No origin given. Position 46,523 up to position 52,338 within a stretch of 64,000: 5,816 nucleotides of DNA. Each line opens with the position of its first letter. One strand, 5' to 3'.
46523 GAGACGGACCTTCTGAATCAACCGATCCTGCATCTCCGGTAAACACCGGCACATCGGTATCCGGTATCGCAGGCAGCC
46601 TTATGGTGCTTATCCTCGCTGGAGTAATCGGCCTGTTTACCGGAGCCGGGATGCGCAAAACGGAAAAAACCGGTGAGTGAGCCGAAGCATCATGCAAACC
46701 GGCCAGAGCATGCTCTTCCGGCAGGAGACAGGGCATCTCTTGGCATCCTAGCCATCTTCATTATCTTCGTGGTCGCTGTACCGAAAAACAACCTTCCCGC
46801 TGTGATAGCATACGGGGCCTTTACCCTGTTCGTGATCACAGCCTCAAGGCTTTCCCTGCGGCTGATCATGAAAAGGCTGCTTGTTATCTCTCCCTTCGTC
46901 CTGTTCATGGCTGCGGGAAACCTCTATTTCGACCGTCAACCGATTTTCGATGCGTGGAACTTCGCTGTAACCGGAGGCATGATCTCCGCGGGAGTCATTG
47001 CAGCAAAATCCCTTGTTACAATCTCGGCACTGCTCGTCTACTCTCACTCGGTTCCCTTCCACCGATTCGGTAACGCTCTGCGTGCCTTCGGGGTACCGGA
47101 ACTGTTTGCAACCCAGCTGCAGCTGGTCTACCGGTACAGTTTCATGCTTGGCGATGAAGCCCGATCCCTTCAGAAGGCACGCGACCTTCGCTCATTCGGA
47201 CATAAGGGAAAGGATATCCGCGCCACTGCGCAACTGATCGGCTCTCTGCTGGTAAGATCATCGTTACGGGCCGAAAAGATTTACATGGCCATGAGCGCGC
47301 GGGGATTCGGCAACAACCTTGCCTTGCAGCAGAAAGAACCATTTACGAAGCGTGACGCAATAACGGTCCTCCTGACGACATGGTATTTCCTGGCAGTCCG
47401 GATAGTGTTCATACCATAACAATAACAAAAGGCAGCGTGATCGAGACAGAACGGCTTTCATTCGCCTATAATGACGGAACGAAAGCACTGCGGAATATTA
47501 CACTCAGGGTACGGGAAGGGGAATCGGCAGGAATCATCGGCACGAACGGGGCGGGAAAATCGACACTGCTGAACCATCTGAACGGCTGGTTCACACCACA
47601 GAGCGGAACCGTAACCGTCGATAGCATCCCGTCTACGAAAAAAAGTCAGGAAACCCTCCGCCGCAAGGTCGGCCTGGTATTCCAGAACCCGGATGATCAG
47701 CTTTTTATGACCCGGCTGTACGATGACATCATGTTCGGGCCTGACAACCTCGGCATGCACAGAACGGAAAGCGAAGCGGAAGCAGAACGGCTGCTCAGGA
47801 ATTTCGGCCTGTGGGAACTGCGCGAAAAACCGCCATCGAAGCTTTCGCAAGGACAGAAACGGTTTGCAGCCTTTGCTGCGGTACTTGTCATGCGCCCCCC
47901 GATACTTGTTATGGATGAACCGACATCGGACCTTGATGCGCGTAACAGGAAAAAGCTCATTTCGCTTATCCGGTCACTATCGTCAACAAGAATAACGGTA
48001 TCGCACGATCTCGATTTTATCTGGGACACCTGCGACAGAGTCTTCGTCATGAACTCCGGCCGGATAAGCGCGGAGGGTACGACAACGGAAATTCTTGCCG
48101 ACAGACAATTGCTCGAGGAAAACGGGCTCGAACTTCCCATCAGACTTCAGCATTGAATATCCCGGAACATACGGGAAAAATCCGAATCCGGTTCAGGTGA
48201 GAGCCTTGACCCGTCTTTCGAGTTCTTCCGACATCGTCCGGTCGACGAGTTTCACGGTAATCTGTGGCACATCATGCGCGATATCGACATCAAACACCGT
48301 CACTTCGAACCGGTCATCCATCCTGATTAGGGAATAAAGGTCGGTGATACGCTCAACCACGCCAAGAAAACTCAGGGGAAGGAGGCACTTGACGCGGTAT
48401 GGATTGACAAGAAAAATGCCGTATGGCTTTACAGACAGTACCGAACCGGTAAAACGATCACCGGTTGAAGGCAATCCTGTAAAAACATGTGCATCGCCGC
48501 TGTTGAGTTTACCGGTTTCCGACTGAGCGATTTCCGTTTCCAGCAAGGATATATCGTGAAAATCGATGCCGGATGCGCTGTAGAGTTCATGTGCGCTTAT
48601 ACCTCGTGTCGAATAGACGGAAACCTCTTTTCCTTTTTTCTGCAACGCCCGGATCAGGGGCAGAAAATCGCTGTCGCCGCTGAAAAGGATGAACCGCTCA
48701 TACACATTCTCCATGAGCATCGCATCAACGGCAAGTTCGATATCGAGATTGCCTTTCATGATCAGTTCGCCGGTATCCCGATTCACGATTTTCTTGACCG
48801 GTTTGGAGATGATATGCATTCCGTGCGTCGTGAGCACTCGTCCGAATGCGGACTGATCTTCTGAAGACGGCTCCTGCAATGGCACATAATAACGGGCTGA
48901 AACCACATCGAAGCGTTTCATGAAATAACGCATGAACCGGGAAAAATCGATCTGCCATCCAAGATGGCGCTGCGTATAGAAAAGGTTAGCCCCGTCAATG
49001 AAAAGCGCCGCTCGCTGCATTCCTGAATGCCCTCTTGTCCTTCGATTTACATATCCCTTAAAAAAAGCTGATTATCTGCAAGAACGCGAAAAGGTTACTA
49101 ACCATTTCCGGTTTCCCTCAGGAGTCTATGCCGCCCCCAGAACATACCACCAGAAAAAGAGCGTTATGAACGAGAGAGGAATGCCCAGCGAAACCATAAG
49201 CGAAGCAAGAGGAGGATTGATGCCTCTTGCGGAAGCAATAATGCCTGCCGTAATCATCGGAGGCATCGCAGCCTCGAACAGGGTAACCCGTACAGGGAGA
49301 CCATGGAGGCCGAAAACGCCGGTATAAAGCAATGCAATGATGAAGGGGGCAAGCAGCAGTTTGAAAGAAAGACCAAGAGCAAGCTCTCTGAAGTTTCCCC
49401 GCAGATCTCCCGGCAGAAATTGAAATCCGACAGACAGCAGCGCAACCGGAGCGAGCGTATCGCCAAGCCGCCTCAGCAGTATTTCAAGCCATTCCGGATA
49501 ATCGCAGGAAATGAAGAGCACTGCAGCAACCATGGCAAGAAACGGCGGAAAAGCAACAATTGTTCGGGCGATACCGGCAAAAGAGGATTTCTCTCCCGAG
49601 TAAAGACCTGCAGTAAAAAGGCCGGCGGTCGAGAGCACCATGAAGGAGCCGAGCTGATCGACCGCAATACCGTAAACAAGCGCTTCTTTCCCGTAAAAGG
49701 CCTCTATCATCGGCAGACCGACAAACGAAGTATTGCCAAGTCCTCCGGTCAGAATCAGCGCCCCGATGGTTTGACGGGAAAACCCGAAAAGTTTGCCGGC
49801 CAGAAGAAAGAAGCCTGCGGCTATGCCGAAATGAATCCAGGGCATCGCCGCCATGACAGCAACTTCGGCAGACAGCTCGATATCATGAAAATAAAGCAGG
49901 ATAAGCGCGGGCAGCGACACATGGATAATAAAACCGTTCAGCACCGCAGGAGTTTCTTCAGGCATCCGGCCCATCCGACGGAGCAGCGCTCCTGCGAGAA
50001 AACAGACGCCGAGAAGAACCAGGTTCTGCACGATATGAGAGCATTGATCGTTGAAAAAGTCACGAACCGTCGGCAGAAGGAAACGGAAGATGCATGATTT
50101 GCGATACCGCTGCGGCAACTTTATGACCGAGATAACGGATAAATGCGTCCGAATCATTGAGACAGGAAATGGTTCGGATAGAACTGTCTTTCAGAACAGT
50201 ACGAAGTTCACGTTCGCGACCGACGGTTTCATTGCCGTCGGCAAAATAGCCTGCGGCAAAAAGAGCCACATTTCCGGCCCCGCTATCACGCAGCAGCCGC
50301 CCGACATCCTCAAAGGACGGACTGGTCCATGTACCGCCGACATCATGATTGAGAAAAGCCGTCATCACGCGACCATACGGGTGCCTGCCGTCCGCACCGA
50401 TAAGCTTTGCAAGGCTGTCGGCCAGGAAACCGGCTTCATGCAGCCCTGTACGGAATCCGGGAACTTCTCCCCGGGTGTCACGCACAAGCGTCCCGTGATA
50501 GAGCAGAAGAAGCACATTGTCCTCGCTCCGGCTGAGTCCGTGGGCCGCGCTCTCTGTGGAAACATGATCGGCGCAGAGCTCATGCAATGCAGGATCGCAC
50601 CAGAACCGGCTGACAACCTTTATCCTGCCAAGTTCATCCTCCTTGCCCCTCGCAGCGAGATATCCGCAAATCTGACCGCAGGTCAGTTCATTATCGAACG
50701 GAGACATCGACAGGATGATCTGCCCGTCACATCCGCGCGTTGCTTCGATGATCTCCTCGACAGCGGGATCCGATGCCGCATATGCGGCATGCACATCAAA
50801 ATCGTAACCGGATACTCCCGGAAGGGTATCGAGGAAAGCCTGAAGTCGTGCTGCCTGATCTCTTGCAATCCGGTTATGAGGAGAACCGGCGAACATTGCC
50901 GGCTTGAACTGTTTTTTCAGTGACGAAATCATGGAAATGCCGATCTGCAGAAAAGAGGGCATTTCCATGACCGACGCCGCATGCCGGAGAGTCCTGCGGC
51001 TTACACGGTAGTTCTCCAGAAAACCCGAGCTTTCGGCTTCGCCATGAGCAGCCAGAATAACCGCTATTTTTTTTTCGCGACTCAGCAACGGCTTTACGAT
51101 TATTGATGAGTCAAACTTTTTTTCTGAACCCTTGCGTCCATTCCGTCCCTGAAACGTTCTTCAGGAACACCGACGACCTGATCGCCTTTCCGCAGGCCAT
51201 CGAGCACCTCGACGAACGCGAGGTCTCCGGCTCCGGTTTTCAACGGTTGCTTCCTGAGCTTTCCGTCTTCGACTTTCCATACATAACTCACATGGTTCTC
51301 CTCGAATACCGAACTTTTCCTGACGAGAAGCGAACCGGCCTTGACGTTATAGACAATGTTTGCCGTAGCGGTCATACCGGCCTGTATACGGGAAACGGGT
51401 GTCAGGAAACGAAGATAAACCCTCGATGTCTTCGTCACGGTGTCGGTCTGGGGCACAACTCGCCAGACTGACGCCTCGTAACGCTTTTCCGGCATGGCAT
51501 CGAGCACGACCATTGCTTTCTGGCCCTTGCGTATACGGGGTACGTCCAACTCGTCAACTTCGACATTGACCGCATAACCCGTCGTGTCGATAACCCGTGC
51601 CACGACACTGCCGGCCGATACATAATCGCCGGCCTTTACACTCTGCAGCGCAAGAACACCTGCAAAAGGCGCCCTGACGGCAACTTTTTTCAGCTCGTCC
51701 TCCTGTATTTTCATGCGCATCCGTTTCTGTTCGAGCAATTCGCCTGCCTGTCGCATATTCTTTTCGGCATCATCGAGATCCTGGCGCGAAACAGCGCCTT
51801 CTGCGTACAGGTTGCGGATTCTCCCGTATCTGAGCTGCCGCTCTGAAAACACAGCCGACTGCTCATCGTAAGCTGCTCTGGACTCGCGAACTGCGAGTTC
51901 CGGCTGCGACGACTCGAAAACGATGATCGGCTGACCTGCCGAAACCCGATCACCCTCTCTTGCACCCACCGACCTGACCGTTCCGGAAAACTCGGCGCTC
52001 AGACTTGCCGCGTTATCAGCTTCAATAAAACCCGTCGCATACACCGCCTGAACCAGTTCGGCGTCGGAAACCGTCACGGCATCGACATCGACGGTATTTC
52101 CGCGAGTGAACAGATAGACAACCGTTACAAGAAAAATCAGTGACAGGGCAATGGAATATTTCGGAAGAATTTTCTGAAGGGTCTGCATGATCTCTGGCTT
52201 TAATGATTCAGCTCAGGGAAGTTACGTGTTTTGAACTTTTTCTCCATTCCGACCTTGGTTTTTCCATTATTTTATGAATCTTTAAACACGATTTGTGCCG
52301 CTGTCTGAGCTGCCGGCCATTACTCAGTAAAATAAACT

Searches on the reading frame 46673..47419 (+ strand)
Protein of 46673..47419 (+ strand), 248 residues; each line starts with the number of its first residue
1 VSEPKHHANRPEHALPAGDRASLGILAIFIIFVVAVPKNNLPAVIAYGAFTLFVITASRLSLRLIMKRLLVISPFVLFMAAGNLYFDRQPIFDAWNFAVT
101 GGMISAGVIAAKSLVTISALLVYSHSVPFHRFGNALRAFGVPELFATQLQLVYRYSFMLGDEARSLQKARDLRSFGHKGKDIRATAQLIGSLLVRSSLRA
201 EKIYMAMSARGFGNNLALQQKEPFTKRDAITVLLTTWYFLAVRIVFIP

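Call 70: search_protein_families(library=pfam, proteins=[window:46673-47419:+], max_evalue=0.00001)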
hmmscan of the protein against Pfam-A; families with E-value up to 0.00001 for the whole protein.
window:46673-47419:+ (248 aa): 1 family
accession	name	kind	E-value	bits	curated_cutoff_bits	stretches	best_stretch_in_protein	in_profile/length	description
PF02361.21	CbiQ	-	8.5e-31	107.7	25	1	20-214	11-210/216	Cobalt transport protein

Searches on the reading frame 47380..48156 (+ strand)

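Call 70: search_protein_families(library=pfam, proteins=[window:47380-48156:+], max_evalue=0.00001)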
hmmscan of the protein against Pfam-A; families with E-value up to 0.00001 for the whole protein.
window:47380-48156:+ (258 aa): 3 families
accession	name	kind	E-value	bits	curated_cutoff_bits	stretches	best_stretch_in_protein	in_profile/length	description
PF00005.33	ABC_tran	-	2.6e-32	112.7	25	1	37-183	1-137/137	ABC transporter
PF13304.12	AAA_21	-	2.7e-12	47.8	27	1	151-206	234-292/304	AAA domain, putative AbiEii toxin, Type IV TA system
PF02463.25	SMC_N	-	5.4e-10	39.5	40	1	49-214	26-202/220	RecF/RecN/SMC N terminal domain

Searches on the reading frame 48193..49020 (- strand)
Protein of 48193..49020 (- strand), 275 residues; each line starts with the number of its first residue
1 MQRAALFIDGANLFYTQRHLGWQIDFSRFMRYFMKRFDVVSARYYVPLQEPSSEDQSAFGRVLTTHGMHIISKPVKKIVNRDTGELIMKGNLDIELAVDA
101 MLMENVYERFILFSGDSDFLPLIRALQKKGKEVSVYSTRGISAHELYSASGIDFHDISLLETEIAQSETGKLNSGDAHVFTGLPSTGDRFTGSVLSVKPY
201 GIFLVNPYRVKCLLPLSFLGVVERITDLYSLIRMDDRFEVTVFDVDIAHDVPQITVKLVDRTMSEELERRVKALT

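Call 70: search_protein_families(library=pfam, proteins=[window:48193-49020:-], max_evalue=0.00001)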
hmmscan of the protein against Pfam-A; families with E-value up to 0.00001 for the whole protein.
window:48193-49020:- (275 aa): 1 family
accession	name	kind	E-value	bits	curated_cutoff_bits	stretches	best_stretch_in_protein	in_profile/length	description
PF01936.24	NYN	-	1.2e-31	110.6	24.2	1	3-156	1-143/145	NYN domain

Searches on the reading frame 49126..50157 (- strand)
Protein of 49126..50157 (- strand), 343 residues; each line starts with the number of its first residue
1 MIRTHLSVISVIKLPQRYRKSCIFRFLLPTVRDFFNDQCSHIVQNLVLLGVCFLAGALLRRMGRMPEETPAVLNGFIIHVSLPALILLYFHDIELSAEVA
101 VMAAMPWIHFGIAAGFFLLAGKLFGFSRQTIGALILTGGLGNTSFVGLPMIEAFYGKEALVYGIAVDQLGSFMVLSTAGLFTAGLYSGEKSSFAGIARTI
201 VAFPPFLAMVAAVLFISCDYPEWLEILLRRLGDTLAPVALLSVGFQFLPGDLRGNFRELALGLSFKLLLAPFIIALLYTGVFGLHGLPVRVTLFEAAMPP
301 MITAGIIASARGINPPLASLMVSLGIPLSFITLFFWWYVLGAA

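Call 70: search_protein_families(library=pfam, proteins=[window:49126-50157:-], max_evalue=0.00001)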
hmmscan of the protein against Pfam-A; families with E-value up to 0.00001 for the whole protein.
window:49126-50157:- (343 aa): 1 family
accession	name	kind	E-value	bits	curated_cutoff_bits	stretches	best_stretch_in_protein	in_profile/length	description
PF03547.23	Mem_trans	-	2.1e-23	82.9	25.7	2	201-336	201-342/343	Membrane transport protein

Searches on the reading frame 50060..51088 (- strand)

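Call 70: search_protein_families(library=pfam, proteins=[window:50060-51088:-], max_evalue=0.00001)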
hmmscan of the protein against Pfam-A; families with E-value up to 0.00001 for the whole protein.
window:50060-51088:- (342 aa): 1 family
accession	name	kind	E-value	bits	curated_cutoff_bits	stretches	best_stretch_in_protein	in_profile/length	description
PF00762.24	Ferrochelatase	-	1.2e-35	123.5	27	1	7-325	1-314/317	Ferrochelatase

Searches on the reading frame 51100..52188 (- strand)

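Call 70: search_protein_families(library=pfam, proteins=[window:51100-52188:-], max_evalue=0.00001)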
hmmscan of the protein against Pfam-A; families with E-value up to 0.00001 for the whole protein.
window:51100-52188:- (362 aa): 4 families
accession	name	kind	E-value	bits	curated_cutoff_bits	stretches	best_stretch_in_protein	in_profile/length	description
PF16576.10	HlyD_D23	-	2.1e-22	79.9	30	1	46-274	3-214/214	Barrel-sandwich domain of CusB or HlyD membrane-fusion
PF13437.12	HlyD_3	-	2.1e-19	70.7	22.2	1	171-263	2-95/106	HlyD family secretion protein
PF00364.28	Biotin_lipoyl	-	3.4e-07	30.4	22.1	0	38-90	19-72/73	Biotin-requiring enzyme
PF13533.13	Biotin_lipoyl_2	-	9.6e-06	25.8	29.8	0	62-91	2-31/32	Biotin-lipoyl like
